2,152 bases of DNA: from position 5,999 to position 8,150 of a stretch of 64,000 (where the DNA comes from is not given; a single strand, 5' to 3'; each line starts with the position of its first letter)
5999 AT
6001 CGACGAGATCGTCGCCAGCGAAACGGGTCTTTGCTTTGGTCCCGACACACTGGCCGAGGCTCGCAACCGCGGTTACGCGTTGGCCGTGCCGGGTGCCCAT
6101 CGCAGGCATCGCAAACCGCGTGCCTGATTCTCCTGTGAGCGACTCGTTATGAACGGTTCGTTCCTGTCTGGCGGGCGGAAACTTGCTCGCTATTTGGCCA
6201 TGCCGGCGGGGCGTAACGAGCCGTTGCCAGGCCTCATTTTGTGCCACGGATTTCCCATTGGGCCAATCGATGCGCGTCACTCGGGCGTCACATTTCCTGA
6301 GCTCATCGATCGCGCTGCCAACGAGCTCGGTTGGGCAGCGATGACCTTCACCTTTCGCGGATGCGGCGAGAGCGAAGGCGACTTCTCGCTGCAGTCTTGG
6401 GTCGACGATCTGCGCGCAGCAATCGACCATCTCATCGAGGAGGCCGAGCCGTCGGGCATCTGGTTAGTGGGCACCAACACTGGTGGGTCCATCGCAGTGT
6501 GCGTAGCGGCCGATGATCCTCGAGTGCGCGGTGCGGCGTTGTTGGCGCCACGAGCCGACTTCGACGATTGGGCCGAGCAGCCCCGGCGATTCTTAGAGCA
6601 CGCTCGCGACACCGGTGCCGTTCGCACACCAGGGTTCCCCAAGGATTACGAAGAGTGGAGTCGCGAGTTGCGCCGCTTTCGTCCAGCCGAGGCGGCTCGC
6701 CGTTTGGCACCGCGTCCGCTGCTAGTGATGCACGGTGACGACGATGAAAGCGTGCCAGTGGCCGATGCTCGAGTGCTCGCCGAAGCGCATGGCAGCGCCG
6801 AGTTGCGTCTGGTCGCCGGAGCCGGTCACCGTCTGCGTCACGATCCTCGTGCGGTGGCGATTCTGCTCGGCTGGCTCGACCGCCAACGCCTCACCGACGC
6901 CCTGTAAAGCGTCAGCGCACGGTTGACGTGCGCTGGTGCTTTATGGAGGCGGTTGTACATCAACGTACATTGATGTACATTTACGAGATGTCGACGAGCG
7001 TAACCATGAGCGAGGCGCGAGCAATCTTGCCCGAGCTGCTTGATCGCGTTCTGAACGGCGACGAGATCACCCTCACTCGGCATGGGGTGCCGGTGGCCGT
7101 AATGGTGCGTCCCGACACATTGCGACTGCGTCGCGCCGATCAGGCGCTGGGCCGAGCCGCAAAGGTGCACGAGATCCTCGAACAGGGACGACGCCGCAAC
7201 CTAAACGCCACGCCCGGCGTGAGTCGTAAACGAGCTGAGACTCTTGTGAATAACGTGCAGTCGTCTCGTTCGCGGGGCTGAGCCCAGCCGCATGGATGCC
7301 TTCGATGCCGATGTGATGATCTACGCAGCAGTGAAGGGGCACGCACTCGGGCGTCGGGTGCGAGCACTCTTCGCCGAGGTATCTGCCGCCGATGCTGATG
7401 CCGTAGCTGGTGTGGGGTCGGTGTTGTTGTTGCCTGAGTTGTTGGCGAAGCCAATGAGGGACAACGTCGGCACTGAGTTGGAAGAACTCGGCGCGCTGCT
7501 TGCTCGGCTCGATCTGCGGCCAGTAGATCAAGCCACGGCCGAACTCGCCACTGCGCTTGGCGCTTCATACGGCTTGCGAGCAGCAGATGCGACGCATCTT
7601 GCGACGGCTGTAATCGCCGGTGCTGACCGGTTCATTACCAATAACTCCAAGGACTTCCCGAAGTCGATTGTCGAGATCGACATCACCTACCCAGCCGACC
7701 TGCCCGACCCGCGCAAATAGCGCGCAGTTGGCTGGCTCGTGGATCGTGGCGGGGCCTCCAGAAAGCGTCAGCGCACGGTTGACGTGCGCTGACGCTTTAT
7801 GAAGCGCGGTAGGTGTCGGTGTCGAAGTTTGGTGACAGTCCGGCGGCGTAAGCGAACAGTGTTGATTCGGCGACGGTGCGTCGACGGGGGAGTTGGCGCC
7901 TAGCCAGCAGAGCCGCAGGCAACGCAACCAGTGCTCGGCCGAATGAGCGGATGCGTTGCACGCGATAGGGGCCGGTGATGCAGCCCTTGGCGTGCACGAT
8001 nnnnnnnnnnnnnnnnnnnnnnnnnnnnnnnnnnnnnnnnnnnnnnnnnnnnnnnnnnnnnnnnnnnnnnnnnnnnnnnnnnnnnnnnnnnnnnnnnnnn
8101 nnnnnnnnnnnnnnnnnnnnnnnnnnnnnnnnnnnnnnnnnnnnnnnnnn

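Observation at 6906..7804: VapBC-type cassette bracketed by a 43-bp direct duplication of a terminator hairpin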

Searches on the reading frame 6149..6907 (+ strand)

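Call 6: search_protein_families(library=pfam, proteins=[window:6149-6907:+], max_evalue=0.01)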
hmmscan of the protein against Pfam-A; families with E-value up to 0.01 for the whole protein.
window:6149-6907:+ (252 aa): 8 families
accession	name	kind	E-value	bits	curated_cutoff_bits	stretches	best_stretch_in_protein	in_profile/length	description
PF12146.15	Hydrolase_4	-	6.9e-15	55.4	27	2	44-149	16-123/239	Serine aminopeptidase, S33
PF12697.13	Abhydrolase_6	-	2.2e-12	48.6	26.3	1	29-237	1-215/217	Alpha/beta hydrolase family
PF00561.26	Abhydrolase_1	-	9.3e-12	45.6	25.8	1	29-146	3-117/245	alpha/beta hydrolase fold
PF00326.27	Peptidase_S9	-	2e-06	27.9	22.6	1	85-245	45-208/213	Prolyl oligopeptidase family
PF20434.5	BD-FAE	-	0.0003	20.8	26.8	0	189-212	190-213/215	BD-FAE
PF01738.24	DLH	-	0.00039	20.5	21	0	83-131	76-126/217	Dienelactone hydrolase family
PF06821.19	Ser_hydrolase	-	0.0016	18.8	22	1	81-227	39-153/172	Serine hydrolase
PF07859.19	Abhydrolase_3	-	0.0016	18.7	25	1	84-199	48-176/210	alpha/beta hydrolase fold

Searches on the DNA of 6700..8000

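Call 81: search_rna_families(source=window, start=6700, end=8000, threshold=evalue, max_evalue=1)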
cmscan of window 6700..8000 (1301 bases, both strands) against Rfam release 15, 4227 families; matches with E-value up to 1: 2.
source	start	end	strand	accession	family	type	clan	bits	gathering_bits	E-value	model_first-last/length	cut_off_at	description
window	7756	7804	-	RF04141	MIR8622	Gene; miRNA;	-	19.4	197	0.67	1-212/212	no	MIR8622 microRNA precursor family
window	7764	7801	-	RF01670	P17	Gene; sRNA;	-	16.4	45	0.19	247-282/282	no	Pseudomonas sRNA P17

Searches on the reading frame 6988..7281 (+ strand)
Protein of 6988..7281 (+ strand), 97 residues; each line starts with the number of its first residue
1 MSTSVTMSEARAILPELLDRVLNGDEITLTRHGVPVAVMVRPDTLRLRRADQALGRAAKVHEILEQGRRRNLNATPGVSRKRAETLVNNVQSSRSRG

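Call 6: search_protein_families(library=pfam, proteins=[window:6988-7281:+], max_evalue=0.01)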
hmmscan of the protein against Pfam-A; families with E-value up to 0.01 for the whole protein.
window:6988-7281:+ (97 aa): 1 family
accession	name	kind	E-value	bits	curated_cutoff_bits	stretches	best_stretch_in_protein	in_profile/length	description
PF02604.26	PhdYeFM_antitox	-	3.3e-11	43.2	29.8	1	3-50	2-50/74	Antitoxin Phd_YefM, type II toxin-antitoxin system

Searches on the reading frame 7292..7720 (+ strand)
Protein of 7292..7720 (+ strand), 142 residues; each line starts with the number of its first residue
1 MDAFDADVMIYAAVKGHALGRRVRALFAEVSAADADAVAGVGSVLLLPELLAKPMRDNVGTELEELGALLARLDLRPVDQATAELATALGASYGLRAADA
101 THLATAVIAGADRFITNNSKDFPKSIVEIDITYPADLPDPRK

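Call 6: search_protein_families(library=pfam, proteins=[window:7292-7720:+], max_evalue=0.01)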
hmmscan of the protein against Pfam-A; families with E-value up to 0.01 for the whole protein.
window:7292-7720:+ (142 aa): 1 family
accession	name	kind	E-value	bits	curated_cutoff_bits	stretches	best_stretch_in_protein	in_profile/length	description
PF01850.27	PIN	-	9.8e-09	36.3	23.6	1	5-120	4-113/120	PIN domain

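Call 69: find_related_loci(query=window:7292-7717:+, collection=genome_contigs, flank=3000)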
Query window:7292-7717:+ (142 aa) in genome_contigs; peptide patterns used: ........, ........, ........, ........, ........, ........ (x = any residue, [..] = any of these).
537 stretches matched a pattern; 7 encode a relative of the query (tblastn E <= 1e-3); 7 distinct loci.
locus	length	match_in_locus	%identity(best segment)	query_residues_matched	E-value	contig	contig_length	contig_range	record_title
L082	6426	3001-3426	92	1-142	1e-76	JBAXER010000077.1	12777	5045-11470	MAG: Actinomycetota bacterium isolate ELA250 MAG250_77, whole genome shotgun sequence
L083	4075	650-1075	92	1-142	1e-76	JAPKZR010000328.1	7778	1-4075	MAG: Actinomycetota bacterium isolate LacPavin_0419_WC53_MAG_62_15 LacPavin_0419_WC53_scaffold_556225, whole genome shot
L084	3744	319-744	92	1-142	7e-72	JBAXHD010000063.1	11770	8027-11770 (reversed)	MAG: Actinomycetota bacterium isolate ELA314 MAG314_63, whole genome shotgun sequence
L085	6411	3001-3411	76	1-137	8e-63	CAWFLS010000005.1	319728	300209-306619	MAG: uncultured Chloroflexia bacterium isolate MFD00392.bin.2.138 genome assembly, contig: contig_16399, whole genome sh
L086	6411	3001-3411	66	1-140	9e-56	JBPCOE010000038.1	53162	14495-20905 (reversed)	MAG: Jatrophihabitans sp. isolate TH_ant_mag_148 S1Ck127_6531538_flag_1_multi_24.9955_len_53162, whole genome shotgun se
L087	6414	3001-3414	71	1-139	1e-51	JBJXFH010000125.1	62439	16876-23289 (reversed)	MAG: Acidimicrobiales bacterium isolate F1F2.bin.495 k127_9489814, whole genome shotgun sequence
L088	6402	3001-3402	61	1-137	6e-46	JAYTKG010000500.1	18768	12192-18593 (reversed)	MAG: Acidimicrobiia bacterium isolate GFS_3107 GFS_3107_499, whole genome shotgun sequence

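Call 70: find_related_loci(query=window:7292-7717:+, collection=metagenome_contigs, flank=2500)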
Query window:7292-7717:+ (142 aa) in metagenome_contigs; peptide patterns used: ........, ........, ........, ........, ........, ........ (x = any residue, [..] = any of these).
599 stretches matched a pattern (row limit reached: there are more); 19 encode a relative of the query (tblastn E <= 1e-3); 19 distinct loci.
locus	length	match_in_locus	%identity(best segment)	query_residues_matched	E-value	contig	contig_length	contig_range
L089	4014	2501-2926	92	1-142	2e-76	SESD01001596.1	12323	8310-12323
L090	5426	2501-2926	92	1-142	1e-71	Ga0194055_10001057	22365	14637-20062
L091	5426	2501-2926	68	1-142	1e-59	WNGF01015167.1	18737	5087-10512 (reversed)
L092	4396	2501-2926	68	1-142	1e-59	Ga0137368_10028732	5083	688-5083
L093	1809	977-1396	64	1-140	2e-59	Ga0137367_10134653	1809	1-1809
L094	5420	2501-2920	64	1-140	4e-58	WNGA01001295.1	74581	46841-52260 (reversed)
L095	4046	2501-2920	64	1-140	4e-58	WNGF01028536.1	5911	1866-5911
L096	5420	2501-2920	64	1-140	4e-58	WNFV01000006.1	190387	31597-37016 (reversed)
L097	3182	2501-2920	66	1-140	2e-57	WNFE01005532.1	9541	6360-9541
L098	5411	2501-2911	71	1-137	1e-56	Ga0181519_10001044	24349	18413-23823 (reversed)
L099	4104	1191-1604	70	1-138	4e-54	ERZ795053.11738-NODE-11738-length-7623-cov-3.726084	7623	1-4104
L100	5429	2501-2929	65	1-142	5e-53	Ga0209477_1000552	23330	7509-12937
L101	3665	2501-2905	64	1-138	2e-52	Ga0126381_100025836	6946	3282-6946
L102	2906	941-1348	62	1-140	5e-51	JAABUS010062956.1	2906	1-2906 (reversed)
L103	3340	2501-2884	72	9-136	2e-50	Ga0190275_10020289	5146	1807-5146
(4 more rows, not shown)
